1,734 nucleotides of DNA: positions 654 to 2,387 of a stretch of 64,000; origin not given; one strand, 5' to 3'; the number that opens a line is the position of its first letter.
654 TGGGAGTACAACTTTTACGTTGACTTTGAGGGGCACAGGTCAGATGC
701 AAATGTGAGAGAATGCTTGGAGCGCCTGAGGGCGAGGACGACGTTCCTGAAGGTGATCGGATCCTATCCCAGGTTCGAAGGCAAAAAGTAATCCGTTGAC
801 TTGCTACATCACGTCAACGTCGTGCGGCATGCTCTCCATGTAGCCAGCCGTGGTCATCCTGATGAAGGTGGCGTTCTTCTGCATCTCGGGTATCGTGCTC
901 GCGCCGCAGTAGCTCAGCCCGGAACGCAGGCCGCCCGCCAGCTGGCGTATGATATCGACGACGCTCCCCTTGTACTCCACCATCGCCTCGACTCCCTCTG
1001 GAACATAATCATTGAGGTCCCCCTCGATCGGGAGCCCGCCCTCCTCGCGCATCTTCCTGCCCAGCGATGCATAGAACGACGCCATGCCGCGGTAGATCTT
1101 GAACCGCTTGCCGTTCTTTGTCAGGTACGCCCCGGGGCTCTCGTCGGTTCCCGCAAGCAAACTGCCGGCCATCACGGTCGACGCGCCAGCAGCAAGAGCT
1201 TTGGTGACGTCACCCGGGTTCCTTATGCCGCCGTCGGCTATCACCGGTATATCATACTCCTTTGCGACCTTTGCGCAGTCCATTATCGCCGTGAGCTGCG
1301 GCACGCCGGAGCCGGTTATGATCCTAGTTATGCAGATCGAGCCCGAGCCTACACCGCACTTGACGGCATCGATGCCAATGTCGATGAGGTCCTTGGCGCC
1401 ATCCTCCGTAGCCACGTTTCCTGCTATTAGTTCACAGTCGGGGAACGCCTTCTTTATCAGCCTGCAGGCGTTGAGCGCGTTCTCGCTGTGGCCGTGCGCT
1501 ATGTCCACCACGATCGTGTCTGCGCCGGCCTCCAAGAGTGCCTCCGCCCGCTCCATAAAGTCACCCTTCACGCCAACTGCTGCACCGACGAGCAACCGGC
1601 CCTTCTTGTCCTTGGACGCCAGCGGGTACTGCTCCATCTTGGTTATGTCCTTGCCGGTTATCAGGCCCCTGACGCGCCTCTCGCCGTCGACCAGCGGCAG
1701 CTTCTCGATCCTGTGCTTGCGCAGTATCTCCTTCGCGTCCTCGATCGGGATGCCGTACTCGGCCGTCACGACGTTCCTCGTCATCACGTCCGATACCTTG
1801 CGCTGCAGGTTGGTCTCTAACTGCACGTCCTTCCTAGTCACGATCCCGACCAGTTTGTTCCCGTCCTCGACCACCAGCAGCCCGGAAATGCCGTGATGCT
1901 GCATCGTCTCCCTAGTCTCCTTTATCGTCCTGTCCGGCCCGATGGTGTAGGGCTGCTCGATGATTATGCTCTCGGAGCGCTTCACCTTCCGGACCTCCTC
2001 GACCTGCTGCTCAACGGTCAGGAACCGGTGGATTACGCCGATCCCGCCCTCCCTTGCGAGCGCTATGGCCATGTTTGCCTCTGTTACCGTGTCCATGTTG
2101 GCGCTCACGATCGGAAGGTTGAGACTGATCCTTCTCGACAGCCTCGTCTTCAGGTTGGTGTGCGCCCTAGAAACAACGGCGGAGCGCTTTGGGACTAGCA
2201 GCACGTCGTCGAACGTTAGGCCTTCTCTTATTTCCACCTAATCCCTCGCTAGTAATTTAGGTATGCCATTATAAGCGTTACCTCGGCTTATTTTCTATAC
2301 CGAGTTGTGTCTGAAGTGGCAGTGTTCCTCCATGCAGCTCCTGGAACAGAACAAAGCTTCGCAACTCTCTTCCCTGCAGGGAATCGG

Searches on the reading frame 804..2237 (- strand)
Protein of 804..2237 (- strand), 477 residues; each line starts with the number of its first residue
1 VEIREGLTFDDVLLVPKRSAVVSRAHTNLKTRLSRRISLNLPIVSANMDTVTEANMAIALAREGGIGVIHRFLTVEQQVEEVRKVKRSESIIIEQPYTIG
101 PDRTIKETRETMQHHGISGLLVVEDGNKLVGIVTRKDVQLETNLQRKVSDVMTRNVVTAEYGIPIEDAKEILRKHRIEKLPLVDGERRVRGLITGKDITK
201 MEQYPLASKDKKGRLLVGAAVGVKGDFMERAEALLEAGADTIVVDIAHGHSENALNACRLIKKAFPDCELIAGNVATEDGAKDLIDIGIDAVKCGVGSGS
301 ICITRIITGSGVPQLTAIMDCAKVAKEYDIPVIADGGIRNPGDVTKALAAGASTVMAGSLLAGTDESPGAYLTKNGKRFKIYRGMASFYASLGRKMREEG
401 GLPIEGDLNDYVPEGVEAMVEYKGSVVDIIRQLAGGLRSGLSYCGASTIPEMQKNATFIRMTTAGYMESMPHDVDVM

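Call 30: search_protein_families(library=pfam, proteins=[window:804-2237:-], max_evalue=0.00001)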
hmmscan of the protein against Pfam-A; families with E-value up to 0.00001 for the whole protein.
window:804-2237:- (477 aa): 5 families
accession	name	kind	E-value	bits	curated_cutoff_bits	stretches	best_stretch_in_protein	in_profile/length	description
PF00478.31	IMPDH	-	2.6e-147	490.8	25.6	1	6-472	1-345/345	IMP dehydrogenase / GMP reductase domain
PF00571.33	CBS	-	1.2e-25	90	24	2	148-200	1-53/57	CBS domain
PF03060.21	NMO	-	1.5e-12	48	28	1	273-374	141-238/331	Nitronate monooxygenase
PF00977.27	His_biosynth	-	1e-07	32.1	23.6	0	319-360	63-104/228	Histidine biosynthesis protein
PF01070.24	FMN_dh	-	1.6e-06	27.9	24.9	0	268-359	219-303/350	FMN-dependent dehydrogenase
